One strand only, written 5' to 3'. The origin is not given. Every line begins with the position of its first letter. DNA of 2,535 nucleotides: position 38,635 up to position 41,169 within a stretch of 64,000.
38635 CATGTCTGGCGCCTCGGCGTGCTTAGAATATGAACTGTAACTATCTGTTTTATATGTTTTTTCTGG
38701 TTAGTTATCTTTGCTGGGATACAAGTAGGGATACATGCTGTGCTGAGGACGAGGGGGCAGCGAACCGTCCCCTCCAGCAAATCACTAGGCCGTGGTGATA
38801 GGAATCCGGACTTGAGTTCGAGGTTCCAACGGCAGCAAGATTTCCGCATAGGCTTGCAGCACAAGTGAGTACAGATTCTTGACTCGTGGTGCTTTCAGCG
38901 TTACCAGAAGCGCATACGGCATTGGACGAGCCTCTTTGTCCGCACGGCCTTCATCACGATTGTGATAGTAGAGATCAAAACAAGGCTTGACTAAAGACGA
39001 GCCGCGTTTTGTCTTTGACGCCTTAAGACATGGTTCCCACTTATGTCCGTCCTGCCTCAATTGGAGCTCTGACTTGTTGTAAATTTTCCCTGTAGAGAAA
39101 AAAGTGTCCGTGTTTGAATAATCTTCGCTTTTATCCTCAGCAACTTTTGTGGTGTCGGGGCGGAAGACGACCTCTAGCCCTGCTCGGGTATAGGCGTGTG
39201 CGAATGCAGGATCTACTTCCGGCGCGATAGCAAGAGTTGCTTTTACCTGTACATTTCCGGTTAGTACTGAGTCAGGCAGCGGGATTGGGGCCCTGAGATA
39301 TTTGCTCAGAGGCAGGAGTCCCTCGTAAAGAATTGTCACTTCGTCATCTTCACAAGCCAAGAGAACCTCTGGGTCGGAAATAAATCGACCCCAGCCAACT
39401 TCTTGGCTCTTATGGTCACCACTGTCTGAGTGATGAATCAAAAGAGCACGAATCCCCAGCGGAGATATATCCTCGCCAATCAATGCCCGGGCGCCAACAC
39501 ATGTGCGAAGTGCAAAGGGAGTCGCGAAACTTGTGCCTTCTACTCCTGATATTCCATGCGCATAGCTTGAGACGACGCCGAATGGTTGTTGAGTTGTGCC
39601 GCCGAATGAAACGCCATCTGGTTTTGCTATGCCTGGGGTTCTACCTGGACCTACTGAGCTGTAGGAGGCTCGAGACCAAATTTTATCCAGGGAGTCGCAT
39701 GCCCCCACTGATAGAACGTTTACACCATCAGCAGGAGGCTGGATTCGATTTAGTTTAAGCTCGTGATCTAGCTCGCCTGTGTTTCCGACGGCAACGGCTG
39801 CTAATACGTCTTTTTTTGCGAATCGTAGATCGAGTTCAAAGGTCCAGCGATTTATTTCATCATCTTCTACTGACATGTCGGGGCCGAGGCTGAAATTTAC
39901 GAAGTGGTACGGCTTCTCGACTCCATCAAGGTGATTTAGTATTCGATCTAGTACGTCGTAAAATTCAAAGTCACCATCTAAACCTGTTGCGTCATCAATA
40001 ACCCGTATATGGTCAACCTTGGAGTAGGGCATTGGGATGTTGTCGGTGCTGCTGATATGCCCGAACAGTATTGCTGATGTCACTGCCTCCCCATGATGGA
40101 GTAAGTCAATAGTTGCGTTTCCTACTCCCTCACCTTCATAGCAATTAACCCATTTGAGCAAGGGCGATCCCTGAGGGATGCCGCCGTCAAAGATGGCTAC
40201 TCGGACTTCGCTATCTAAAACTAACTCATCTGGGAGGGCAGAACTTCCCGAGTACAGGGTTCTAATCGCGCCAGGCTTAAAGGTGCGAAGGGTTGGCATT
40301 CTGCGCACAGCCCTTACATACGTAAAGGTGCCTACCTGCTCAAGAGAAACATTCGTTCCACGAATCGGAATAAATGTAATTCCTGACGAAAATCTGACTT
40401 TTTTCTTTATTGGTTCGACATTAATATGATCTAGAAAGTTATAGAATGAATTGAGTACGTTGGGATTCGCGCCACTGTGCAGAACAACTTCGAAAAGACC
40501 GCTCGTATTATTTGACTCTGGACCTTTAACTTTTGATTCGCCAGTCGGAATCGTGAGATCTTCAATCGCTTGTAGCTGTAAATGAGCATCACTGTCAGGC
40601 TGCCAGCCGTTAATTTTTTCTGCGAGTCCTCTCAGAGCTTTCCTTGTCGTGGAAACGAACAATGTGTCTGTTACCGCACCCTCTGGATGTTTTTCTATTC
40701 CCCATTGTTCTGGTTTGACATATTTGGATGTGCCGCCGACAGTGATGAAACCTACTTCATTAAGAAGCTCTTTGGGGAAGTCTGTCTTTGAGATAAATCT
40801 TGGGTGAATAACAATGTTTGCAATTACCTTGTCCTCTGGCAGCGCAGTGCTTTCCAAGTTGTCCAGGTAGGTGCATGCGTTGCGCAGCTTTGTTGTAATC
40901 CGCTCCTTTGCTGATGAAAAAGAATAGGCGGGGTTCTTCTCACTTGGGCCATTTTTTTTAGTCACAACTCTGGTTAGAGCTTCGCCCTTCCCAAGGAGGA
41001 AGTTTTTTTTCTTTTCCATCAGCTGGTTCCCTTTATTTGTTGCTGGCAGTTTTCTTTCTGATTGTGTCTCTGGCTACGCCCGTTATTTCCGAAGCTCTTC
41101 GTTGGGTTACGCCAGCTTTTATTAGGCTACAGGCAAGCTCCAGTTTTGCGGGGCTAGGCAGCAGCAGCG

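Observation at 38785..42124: Two-gene AAA+ ATPase / cytoplasmic S8 subtilase operon: candidate anti-phage (abortive-infection) module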

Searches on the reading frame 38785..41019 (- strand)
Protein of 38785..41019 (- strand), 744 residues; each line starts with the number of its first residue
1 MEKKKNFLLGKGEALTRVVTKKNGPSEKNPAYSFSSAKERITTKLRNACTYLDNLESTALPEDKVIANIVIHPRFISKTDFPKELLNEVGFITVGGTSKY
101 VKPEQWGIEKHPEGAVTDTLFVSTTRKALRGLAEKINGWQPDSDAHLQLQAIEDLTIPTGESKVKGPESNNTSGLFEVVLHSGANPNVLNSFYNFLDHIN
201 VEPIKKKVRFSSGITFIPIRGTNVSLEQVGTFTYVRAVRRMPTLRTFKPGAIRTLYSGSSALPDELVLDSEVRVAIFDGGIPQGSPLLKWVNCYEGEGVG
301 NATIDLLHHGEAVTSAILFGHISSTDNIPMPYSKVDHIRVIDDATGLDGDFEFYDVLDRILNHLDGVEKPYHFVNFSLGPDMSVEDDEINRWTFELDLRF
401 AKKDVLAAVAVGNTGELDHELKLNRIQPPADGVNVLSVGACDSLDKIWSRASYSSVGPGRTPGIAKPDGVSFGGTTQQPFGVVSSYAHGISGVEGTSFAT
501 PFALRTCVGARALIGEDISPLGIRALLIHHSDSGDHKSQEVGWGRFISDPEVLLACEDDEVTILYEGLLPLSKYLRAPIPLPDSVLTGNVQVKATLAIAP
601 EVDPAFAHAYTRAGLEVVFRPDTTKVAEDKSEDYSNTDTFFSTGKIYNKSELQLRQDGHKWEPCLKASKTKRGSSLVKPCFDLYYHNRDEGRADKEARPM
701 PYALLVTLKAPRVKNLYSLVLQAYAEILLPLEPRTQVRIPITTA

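Call 4: search_protein_families(library=padloc, proteins=[window:38785-41019:-], max_evalue=0.01)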
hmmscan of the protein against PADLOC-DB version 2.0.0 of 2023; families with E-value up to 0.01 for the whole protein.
window:38785-41019:- (744 aa): 7 families
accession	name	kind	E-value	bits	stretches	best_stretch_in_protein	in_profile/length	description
PDLC02197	IetS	-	3.9e-48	162.3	1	36-723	37-730/749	-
PDLC02199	IetS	-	9.9e-27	91.4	1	226-712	272-793/826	-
PDLC02201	IetS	-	8.6e-26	88.4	1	183-631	170-634/781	-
PDLC02200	IetS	-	1.3e-21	74.5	1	222-713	221-747/780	-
PDLC02202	IetS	-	8.3e-19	65.3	1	272-717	298-752/780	-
PDLC04233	IetS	-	3.3e-08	30.1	1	529-630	669-769/855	-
PDLC02198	IetS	-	0.00029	16.9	1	187-414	173-399/795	-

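Call 5: search_protein_families(library=pfam, proteins=[window:38785-41019:-], max_evalue=0.01)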
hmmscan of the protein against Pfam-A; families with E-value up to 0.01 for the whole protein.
window:38785-41019:- (744 aa): 1 family
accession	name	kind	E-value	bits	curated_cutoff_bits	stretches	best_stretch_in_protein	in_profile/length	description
PF00082.27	Peptidase_S8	-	4.6e-13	49.6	21.8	1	272-544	4-288/288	Subtilase family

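Call 6: search_protein_families(library=ncbifam, proteins=[window:38785-41019:-], max_evalue=0.01)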
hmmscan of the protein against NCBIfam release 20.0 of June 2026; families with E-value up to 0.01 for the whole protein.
window:38785-41019:- (744 aa): 3 families
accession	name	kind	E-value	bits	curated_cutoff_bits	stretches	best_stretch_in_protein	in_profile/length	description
NF042956.1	IteS_antiphage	equivalog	1.4e-30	106.2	900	1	40-710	37-716/747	S8 family anti-phage peptidase IteS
TIGR03921.1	T7SS_mycosin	equivalog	1.1e-06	28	278.75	1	401-544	146-277/353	type VII secretion-associated serine protease mycosin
NF033595.1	denti_PrtP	equivalog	0.0009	18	300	1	382-545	344-495/606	dentilisin complex serine proteinase subunit PrtP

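Call 15: find_homologous_proteins(query=window:38785-41019:-, max_evalue=0.00001)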
Query window:38785-41019:- (744 aa): 1113 proteins with E <= 0.00001 among 8000 candidates; the best 120 are listed.
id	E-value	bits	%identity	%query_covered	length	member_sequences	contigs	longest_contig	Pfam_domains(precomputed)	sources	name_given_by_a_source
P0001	0.0e+0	1658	97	100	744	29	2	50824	PF00082.28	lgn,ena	-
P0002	0.0e+0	1382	79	99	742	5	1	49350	PF00082.28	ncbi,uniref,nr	ncbi:S8 family peptidase [Pseudomonas aeruginosa]|uniref:S8 family peptidase n=1 Tax=Pseudomonas aer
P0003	0.0e+0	1335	77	99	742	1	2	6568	PF00082.28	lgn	-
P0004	0.0e+0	1329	75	99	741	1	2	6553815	PF00082.28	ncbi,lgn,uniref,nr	ncbi:S8 family peptidase [Pseudomonas aeruginosa]|uniref:S8 family peptidase n=1 Tax=Pseudomonas aer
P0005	0.0e+0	1327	76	99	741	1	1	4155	PF00082.28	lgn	-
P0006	0.0e+0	1269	72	99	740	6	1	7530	PF00082.28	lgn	-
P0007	0.0e+0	1269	73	99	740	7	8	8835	PF00082.28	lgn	-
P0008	0.0e+0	1243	71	99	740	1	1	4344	PF00082.28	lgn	-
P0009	4.3e-281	953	56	99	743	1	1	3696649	PF00082.28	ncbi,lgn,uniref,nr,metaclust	ncbi:S8 family peptidase [Chromohalobacter israelensis]|uniref:Peptidase S8 and S53, subtilisin, kex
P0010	5.9e-281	952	55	98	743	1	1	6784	PF00082.28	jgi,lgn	-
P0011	7.8e-276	935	54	99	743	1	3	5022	PF00082.28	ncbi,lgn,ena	-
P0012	9.8e-276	935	54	100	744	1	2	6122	PF00082.28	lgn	-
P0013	1.2e-275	935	56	99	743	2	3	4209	PF00082.28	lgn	-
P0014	2.4e-265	901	53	99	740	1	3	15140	PF00082.28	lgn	-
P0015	4.0e-264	897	52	99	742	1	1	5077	PF00082.28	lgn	-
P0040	1.0e-216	740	46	99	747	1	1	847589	PF00082.28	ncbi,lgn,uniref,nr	ncbi:S8 family peptidase [Bacillus cereus]|uniref:S8 family peptidase n=1 Tax=Bacillus cereus TaxID=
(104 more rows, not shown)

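Call 16: search_dna_similar(query=window:38785-41019:-, collection=plasmids, mode=protein, max_rows=60, rows=spread)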
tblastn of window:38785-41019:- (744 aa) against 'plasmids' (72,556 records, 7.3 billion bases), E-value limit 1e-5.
Records with a match: 34; places in all: 34; records where one place covers at least 80% of the query: 26.
Best place of each record, by identity: <60% 34.
By first word of the organism name: Bradyrhizobium 4; Streptomyces 3; Xanthomonas 3; Enterococcus 3; Agrobacterium 2; Rhizobium 2; Kitasatospora 2; Acinetobacter 2; Methylovirgula 1; Paracoccus 1; and 11 more.
By predicted mobility (MOB-suite, as given by PLSDB): non-mobilizable 14; conjugative 12; mobilizable 8.
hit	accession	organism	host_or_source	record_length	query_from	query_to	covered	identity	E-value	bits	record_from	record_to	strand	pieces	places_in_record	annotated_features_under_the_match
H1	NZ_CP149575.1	Methylovirgula sp. 4M-Z18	-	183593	4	743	99%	41.2%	6e-168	543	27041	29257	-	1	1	S8 family peptidase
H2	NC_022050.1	Paracoccus aminophilus JCM 7686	-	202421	4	733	98%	41.1%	2e-169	547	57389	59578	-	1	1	S8 family peptidase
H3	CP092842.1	Bradyrhizobium sp. 62B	Arachis hypogaea L.,cell ...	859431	4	741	99%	39.8%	1e-161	525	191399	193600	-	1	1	S8 family peptidase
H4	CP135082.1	Agrobacterium pusense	Single cell,Heavy rainforest soil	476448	4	741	99%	39.5%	9e-162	525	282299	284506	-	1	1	record has no annotation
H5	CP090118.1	Rhizobium leguminosarum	Trifolium ambiguum,Cell culture,Plant ...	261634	4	741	99%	39.5%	3e-158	515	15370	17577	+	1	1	S8 family peptidase | hypothetical protein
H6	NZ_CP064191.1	Rhizobium sp. 007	Onobrychis viciifolia,cell culture,root ...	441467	1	741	100%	39.1%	1e-160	522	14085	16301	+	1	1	S8 family peptidase | ATP-binding protein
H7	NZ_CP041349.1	Komagataeibacter xylinus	Ziziphus mauritiana Lam,cell ...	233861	6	743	99%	37.6%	7e-141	465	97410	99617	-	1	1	S8 family peptidase | ATP-binding protein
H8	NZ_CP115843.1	Agrobacterium tumefaciens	willow,cell culture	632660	6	742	99%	37.6%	1e-144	476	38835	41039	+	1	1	S8 family peptidase | ATP-binding protein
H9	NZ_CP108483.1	Kitasatospora herbaricolor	-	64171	2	742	100%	37.1%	2e-139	461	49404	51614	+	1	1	S8 family peptidase | ATP-binding protein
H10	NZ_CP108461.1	Kitasatospora herbaricolor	-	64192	2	742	100%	37.1%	2e-139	461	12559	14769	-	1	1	S8 family peptidase | ATP-binding protein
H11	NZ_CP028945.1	Vibrio sp. dhg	single cell,ocean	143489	5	739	99%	36.3%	1e-147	484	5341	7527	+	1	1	S8 family peptidase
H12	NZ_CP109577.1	Streptomyces sp. NBC_01369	-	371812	6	742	99%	36.2%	1e-137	456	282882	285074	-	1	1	S8 family peptidase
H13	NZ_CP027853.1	Plesiomonas shigelloides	whole organism,catfish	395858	4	739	99%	36.0%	4e-128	428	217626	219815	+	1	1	S8 family peptidase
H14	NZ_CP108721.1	Streptomyces sp. NBC_00998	-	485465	4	742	99%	35.6%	1e-127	426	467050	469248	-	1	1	S8 family peptidase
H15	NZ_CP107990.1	Streptomyces canus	-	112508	1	742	100%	34.8%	5e-132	439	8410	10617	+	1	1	S8 family peptidase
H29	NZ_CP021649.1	Acidovorax sp. T1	-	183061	309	710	54%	26.3%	2e-12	79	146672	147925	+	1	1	iteS: S8 family anti-phage peptidase IteS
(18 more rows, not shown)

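Call 17: find_encoding_contigs(protein=P0004, flank=10000, max_places=3)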
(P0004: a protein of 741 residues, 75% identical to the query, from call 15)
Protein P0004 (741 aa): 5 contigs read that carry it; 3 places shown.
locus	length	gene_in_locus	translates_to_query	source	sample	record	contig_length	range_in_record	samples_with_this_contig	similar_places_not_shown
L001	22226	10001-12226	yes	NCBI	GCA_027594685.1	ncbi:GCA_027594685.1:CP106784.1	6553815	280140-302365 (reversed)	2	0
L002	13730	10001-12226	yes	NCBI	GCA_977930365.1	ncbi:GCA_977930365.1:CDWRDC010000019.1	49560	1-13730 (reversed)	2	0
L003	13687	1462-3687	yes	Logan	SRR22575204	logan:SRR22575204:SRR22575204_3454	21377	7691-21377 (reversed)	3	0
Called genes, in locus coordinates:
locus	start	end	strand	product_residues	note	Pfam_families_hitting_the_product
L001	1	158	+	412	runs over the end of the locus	PF13356:Arm-DNA-bind_3, PF14659:Phage_int_SAM_3 (weak), PF22022:Phage_int_M, PF00589:Phage_integrase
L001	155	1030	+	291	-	-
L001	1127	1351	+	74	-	PF12728:HTH_17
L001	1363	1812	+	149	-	PF04606:Ogr_Delta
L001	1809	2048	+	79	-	PF05930:Phage_AlpA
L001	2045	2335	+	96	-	PF05930:Phage_AlpA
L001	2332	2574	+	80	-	-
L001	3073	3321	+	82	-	-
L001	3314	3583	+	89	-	PF11275:DUF3077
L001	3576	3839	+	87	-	-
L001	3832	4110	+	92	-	-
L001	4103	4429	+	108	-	-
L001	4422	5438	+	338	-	PF13362:Toprim_3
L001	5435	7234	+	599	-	PF06048:DUF927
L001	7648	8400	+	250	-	-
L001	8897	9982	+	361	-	PF00004:AAA, PF07724:AAA_2 (faint), PF07728:AAA_5 (weak), PF13401:AAA_22 (faint)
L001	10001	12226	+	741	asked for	PF00082:Peptidase_S8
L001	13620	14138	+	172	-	PF05638:T6SS_HCP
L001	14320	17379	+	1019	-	PF05954:Phage_GPD, PF04717:Phage_base_V, PF13296:T6SS_Vgr, PF10106:DUF2345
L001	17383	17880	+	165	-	-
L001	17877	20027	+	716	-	PF24322:Tle3, PF11678:Tle3_C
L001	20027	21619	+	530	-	PF11394:Tla3_N, PF20995:Tla3_C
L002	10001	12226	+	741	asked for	PF00082:Peptidase_S8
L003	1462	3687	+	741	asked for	PF00082:Peptidase_S8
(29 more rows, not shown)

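Call 18: find_encoding_contigs(protein=window:38785-41019:-, flank=10000, max_places=6)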
Protein window:38785-41019:- (744 aa): no gene with exactly this product is on record in the collection.

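Call 19: find_encoding_contigs(protein=P0001, flank=10000, max_places=6)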
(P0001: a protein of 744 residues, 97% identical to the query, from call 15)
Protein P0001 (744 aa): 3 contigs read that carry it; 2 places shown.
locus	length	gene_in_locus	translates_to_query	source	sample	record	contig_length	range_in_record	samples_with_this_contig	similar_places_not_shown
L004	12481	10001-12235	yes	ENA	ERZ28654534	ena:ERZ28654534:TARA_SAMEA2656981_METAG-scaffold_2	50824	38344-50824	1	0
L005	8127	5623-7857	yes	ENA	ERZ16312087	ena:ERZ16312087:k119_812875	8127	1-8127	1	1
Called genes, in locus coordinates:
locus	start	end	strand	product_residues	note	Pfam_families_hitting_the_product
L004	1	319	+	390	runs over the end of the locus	PF03595:SLAC1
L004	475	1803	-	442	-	PF00654:Voltage_CLC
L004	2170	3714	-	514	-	PF13007:LZ_Tnp_IS66, PF13005:zf-IS66, PF03050:DDE_Tnp_IS66, PF13817:DDE_Tnp_IS66_C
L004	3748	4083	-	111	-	PF05717:TnpB_IS66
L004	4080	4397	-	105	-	PF01527:HTH_Tnp_1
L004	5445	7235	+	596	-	PF06048:DUF927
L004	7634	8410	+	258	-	-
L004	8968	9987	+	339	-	PF07724:AAA_2 (weak), PF13401:AAA_22 (faint), PF00004:AAA, PF07728:AAA_5 (faint)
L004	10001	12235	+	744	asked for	PF00082:Peptidase_S8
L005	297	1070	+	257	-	PF13362:Toprim_3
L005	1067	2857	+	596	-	PF06048:DUF927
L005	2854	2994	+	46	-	-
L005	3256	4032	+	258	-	-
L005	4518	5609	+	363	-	PF00004:AAA, PF07724:AAA_2 (faint), PF07728:AAA_5 (faint), PF13401:AAA_22 (faint)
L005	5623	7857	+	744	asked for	PF00082:Peptidase_S8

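Call 28: find_encoding_contigs(protein=P0040, flank=8000, max_places=4)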
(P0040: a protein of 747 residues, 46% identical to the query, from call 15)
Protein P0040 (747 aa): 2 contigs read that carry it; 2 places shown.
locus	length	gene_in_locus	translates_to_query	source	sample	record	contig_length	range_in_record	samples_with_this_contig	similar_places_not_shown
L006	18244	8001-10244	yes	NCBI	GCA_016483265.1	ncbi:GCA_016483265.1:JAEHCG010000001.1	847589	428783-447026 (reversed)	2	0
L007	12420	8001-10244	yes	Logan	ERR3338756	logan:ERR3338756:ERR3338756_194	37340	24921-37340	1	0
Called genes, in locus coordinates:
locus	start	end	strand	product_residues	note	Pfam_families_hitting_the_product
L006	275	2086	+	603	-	PF00078:RVT_1, PF01348:Intron_maturas2, PF21368:AI2M-like_HNH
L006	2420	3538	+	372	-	PF00589:Phage_integrase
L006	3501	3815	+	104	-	PF13443:HTH_26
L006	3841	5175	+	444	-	-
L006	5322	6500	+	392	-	PF13271:DUF4062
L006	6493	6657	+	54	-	-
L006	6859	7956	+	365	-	PF07728:AAA_5 (faint), PF00004:AAA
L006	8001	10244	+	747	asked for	PF00082:Peptidase_S8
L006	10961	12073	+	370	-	PF00227:Proteasome (faint)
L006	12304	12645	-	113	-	PF13673:Acetyltransf_10, PF00583:Acetyltransf_1 (weak), PF13508:Acetyltransf_7 (weak)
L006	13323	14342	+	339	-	PF00022:Actin (weak), PF06723:MreB_Mbl, PF00012:HSP70, PF14450:FtsA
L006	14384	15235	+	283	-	PF04085:MreC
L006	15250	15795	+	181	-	PF04093:MreD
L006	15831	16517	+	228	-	PF05209:MinC_N, PF22642:MinC_N_1, PF03775:MinC_C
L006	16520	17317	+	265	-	PF00142:Fer4_NifH (weak), PF01656:CbiA, PF02374:ArsA_ATPase, PF06564:CBP_BcsQ, PF09140:MipZ, PF10609:ParA, PF13614:AAA_31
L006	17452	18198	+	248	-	PF01551:Peptidase_M23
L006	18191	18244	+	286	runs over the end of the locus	PF02163:Peptidase_M50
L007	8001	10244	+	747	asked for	PF00082:Peptidase_S8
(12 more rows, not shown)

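Call 29: find_encoding_contigs(protein=P0009, flank=10000, max_places=2)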
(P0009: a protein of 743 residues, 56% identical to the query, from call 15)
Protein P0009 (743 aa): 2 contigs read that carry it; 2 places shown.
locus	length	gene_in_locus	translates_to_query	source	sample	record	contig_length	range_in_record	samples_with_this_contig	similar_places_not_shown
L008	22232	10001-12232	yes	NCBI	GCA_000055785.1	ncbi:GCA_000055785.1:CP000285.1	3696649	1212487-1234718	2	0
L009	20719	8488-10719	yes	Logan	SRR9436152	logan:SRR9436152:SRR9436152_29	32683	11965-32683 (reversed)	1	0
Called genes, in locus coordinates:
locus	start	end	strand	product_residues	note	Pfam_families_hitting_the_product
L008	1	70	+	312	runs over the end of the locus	PF03480:DctP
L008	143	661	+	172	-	PF04290:DctQ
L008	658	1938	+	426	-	PF03600:CitMHS (faint), PF06808:DctM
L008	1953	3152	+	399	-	PF01070:FMN_dh, PF03060:NMO (weak)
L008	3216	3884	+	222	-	PF00392:GntR, PF07729:FCD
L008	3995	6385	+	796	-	PF09848:SLFN-g3_helicase, PF13401:AAA_22 (faint), PF00717:Peptidase_S24 (weak)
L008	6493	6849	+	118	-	PF12643:MazG-like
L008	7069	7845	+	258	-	PF17194:AbiEi_3_N, PF11459:AbiEi_3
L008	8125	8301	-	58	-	-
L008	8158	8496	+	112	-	-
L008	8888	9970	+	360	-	PF00004:AAA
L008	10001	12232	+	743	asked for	PF00082:Peptidase_S8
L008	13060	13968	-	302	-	PF27100:DcsG_N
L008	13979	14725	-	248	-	PF00106:adh_short, PF08659:KR (weak), PF01370:Epimerase (weak), PF13561:adh_short_C2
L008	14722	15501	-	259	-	PF00561:Abhydrolase_1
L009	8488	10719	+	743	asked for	PF00082:Peptidase_S8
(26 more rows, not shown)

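Call 40: get_annotated_region(hit=H29, flank=4000)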
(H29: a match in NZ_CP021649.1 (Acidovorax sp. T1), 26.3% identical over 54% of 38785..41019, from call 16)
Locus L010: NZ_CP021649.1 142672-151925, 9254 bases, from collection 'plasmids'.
description: Acidovorax sp. T1 plasmid p1-T1, complete sequence
organism: Acidovorax sp. T1 (NCBI taxid 1858609)
taxonomy: Bacteria; Pseudomonadota; Betaproteobacteria; Burkholderiales; Comamonadaceae; Acidovorax; Acidovorax sp. T1
host: -; source: -; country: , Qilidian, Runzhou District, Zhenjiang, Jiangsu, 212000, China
typing (MOB-suite, as given by PLSDB): mobilizable; replicon rep_cluster_2238; relaxase MOBP
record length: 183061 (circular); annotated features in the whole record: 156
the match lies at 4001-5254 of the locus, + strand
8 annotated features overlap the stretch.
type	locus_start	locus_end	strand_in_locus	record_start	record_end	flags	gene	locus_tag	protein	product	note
CDS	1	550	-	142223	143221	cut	-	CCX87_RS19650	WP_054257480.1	DNA-binding protein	-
CDS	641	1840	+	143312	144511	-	-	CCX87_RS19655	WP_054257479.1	site-specific integrase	GO:0015074 - DNA integration [Evidence IEA]; GO:0006310 - DNA recombination [Evidence IEA]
CDS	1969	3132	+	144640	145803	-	iteA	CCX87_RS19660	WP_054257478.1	anti-phage ATPase IteA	GO:0051607 - defense response to virus [Evidence IEA]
CDS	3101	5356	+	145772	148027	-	iteS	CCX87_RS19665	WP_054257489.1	S8 family anti-phage peptidase IteS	GO:0051607 - defense response to virus [Evidence IEA]; GO:0006508 - proteolysis [Evidence IEA]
CDS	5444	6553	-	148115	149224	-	-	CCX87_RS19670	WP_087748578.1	Shedu immune nuclease family protein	-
CDS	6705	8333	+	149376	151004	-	istA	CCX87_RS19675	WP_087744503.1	IS21 family transposase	-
CDS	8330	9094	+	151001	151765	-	istB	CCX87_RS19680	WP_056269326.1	IS21-like element helper ATPase IstB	-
CDS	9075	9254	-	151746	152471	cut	-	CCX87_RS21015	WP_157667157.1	hypothetical protein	-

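Call 41: get_annotated_region(hit=H8, flank=4000)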
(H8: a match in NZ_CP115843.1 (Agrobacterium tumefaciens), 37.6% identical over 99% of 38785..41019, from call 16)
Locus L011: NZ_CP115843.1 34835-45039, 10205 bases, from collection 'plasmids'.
description: Agrobacterium tumefaciens strain G3/79 plasmid pAtG3_79a, complete sequence
organism: Agrobacterium tumefaciens (NCBI taxid 358)
taxonomy: Bacteria; Pseudomonadota; Alphaproteobacteria; Hyphomicrobiales; Rhizobiaceae; Agrobacterium; Agrobacterium tumefaciens
host: -; source: willow,cell culture; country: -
typing (MOB-suite, as given by PLSDB): conjugative; relaxase MOBQ; mating-pair formation MPF_T
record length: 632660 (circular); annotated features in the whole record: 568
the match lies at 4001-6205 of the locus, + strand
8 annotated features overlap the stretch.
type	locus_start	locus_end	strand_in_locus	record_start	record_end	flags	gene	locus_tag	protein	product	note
CDS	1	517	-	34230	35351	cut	-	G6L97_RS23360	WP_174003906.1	hypothetical protein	-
CDS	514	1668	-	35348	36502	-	-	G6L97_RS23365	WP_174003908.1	caspase family protein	GO:0006508 - proteolysis [Evidence IEA]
CDS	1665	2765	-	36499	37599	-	-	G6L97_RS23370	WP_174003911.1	hypothetical protein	-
CDS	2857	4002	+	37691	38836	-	-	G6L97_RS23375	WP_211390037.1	ATP-binding protein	-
CDS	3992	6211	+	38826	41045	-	-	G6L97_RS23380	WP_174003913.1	S8 family peptidase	-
CDS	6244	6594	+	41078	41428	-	-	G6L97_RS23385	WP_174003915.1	DUF3223 domain-containing protein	-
CDS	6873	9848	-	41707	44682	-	-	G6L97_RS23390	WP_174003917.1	Tn3 family transposase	-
CDS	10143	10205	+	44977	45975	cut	-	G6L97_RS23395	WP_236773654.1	NAD(P)H-quinone oxidoreductase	-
